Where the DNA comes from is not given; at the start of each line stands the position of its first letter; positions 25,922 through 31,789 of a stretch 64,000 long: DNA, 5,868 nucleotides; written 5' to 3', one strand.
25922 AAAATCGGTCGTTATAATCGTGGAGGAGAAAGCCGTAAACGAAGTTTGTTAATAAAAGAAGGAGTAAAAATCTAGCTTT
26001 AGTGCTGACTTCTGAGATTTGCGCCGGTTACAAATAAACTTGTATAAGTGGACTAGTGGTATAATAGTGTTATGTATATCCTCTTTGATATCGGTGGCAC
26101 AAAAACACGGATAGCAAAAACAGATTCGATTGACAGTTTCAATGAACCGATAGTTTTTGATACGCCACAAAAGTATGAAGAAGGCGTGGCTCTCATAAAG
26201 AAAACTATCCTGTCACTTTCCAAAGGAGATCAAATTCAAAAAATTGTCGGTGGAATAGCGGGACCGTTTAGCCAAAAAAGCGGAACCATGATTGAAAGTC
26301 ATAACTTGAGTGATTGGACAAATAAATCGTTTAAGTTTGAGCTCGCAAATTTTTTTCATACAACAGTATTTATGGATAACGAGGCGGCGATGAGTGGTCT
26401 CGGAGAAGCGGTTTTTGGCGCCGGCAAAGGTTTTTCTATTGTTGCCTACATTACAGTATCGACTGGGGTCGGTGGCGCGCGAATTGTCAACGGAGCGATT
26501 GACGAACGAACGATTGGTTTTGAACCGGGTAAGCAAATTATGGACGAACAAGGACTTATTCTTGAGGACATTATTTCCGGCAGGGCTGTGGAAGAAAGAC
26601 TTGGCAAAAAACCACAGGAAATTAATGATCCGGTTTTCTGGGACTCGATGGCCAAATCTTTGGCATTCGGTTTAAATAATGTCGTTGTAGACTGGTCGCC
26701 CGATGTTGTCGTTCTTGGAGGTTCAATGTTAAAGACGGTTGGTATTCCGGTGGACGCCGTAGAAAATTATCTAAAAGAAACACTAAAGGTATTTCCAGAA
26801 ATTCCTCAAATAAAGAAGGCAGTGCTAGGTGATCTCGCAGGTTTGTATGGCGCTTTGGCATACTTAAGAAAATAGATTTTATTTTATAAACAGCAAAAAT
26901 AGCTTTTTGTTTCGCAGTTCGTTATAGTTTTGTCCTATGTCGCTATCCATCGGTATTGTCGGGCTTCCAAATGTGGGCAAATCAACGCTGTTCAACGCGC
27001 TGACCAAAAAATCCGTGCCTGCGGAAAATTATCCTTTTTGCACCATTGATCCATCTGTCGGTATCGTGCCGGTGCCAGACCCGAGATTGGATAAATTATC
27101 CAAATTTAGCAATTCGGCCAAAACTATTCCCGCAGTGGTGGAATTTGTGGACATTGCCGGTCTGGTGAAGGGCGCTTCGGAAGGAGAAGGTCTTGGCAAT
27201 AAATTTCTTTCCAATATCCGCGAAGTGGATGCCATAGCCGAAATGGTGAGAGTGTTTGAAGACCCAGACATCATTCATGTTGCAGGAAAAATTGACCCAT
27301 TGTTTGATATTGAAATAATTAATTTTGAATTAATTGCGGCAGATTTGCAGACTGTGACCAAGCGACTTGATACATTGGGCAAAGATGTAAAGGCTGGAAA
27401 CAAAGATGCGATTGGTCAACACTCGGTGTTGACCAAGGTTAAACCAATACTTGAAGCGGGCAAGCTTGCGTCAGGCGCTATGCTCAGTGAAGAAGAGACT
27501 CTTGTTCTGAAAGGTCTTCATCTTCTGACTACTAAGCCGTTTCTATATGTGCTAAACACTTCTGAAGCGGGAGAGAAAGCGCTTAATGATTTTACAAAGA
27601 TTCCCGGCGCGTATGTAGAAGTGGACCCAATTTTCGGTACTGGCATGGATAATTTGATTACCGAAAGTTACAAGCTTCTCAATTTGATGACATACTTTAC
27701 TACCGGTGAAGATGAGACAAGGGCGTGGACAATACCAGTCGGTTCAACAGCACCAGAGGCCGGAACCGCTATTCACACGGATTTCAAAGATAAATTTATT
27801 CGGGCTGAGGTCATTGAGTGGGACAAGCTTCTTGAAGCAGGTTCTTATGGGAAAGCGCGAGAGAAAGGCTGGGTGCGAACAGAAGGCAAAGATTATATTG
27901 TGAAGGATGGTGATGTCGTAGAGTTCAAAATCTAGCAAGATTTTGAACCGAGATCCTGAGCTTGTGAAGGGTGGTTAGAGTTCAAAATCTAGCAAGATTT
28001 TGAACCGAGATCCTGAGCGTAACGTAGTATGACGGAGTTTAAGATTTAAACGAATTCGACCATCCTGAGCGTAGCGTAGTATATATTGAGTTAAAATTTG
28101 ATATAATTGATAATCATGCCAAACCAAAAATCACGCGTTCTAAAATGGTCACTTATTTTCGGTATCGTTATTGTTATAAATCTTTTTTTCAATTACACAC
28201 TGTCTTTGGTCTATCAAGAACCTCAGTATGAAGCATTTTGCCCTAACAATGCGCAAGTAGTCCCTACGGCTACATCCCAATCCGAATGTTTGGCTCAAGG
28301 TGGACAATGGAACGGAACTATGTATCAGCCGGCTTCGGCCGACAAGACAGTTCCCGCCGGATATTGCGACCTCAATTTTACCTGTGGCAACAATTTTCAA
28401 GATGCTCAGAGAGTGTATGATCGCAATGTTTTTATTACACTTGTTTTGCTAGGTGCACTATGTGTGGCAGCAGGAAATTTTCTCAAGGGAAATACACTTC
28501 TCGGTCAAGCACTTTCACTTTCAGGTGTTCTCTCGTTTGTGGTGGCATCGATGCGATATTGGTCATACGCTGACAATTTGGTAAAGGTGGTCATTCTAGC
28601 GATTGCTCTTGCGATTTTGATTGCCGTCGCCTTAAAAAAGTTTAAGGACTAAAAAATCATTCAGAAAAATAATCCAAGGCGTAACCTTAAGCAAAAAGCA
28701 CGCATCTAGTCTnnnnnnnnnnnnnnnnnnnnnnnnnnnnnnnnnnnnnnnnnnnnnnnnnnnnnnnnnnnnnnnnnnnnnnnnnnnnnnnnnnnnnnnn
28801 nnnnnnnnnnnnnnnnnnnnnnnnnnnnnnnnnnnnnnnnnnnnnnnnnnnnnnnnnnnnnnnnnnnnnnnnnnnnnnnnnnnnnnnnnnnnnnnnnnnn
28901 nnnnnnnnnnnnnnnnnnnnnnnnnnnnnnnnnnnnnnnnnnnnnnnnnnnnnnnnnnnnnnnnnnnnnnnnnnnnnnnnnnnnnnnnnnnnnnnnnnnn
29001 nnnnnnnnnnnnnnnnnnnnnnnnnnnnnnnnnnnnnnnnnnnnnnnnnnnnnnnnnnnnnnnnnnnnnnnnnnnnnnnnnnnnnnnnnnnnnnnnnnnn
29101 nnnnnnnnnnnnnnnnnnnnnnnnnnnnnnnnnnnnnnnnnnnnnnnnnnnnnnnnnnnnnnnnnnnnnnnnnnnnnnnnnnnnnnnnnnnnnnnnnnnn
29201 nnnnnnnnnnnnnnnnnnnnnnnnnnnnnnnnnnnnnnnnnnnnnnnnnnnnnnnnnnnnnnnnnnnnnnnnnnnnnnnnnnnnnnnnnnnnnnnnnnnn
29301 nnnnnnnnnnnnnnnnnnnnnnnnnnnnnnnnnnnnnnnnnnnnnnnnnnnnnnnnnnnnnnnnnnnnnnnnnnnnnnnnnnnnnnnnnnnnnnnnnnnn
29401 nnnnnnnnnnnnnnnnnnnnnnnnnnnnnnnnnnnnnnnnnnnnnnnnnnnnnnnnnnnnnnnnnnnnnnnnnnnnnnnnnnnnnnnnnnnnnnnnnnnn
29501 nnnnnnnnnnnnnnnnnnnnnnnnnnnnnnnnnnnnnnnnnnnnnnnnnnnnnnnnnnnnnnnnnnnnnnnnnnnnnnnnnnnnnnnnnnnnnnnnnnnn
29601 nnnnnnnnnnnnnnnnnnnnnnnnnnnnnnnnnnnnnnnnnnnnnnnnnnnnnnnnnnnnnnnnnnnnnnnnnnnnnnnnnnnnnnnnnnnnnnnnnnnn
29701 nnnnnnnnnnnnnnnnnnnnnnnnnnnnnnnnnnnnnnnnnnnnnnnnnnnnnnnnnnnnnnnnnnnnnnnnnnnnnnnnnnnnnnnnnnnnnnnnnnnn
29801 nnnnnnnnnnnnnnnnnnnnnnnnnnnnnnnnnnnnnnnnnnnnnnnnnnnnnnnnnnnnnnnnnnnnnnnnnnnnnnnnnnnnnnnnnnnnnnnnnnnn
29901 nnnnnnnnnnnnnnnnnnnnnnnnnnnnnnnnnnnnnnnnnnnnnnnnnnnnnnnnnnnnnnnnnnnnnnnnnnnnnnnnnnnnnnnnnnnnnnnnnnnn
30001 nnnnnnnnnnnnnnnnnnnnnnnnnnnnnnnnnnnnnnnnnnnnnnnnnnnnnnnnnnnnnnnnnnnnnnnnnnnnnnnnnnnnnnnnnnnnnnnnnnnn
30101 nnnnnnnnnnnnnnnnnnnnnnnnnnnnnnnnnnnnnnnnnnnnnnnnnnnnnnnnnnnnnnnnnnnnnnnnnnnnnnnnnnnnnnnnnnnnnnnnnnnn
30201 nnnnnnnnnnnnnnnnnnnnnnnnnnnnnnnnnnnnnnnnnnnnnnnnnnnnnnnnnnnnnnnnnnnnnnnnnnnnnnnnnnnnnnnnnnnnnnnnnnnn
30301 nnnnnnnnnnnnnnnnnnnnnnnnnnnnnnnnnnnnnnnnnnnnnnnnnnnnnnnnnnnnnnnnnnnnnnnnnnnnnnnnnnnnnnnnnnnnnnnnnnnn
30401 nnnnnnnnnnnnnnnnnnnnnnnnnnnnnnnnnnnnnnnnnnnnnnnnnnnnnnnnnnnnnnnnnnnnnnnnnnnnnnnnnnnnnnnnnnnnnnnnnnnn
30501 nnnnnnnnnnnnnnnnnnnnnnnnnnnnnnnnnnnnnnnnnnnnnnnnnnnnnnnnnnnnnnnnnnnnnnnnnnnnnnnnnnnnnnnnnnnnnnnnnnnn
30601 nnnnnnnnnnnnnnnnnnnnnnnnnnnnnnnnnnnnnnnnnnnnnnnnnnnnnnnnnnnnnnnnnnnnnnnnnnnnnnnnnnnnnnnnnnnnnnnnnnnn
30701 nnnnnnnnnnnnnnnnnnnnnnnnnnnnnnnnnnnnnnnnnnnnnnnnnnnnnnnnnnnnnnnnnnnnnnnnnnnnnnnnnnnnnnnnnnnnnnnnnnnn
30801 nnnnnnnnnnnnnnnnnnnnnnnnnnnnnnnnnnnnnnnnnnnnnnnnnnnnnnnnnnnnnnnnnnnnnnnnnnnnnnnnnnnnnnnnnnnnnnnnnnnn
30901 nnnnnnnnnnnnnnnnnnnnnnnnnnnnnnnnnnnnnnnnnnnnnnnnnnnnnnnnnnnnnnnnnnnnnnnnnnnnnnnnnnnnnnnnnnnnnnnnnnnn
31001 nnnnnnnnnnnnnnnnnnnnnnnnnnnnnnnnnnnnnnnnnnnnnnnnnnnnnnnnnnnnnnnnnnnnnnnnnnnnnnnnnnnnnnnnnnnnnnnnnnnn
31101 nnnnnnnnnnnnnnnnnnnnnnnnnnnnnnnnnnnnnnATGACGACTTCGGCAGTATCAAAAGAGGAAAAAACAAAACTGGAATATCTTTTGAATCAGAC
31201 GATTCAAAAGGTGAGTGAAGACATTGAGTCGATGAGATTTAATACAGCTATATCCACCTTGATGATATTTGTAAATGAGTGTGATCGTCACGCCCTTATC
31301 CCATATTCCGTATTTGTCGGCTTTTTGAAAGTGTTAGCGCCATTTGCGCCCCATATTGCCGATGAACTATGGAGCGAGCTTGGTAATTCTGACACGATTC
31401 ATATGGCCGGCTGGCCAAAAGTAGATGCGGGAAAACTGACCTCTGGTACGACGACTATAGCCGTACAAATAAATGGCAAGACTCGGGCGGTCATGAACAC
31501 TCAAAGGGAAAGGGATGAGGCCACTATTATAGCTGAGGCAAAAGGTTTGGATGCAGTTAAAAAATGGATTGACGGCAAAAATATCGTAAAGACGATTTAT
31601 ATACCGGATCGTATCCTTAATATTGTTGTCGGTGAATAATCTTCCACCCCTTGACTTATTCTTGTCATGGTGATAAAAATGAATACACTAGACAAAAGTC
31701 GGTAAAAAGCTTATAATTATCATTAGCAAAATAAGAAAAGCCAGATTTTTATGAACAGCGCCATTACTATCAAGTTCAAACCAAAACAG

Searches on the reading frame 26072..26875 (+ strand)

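Call 60: search_protein_families(library=pfam, proteins=[window:26072-26875:+], max_evalue=0.001)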
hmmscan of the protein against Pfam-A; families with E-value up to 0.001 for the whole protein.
window:26072-26875:+ (267 aa): 1 family
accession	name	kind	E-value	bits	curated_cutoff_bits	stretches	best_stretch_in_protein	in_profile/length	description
PF00480.26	ROK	-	1.8e-30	106.9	22.9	1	5-265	4-291/294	ROK family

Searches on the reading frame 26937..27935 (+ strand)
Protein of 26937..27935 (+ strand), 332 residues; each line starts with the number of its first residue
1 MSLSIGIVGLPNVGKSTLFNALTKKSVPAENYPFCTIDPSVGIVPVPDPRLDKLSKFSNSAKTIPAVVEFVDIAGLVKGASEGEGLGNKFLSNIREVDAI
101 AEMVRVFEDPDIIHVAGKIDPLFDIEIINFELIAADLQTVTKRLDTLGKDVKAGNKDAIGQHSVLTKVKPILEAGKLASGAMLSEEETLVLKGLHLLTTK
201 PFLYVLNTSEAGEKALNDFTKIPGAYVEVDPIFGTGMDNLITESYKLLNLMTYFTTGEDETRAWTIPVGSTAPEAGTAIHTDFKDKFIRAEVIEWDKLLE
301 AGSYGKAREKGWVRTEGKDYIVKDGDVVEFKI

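Call 60: search_protein_families(library=pfam, proteins=[window:26937-27935:+], max_evalue=0.001)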
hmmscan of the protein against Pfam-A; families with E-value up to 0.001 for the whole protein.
window:26937-27935:+ (332 aa): 3 families
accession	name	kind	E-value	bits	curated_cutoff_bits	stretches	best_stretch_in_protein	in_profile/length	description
PF06071.19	YchF-GTPase_C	-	1.5e-33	115.2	27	1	250-332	1-83/84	Protein of unknown function (DUF933)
PF01926.29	MMR_HSR1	-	1.8e-20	73.6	21.9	1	5-107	2-85/113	50S ribosome-binding GTPase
PF02421.24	FeoB_N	-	2.9e-07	30.6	27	1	5-44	3-42/156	Ferrous iron transport protein B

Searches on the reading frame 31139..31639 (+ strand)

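Call 60: search_protein_families(library=pfam, proteins=[window:31139-31639:+], max_evalue=0.001)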
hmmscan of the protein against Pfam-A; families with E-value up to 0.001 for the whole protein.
window:31139-31639:+ (166 aa): 1 family
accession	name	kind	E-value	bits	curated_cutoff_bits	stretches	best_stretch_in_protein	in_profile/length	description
PF08264.19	Anticodon_1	-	6.6e-23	81.7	25.1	1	16-126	6-143/148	Anticodon-binding domain of tRNA ligase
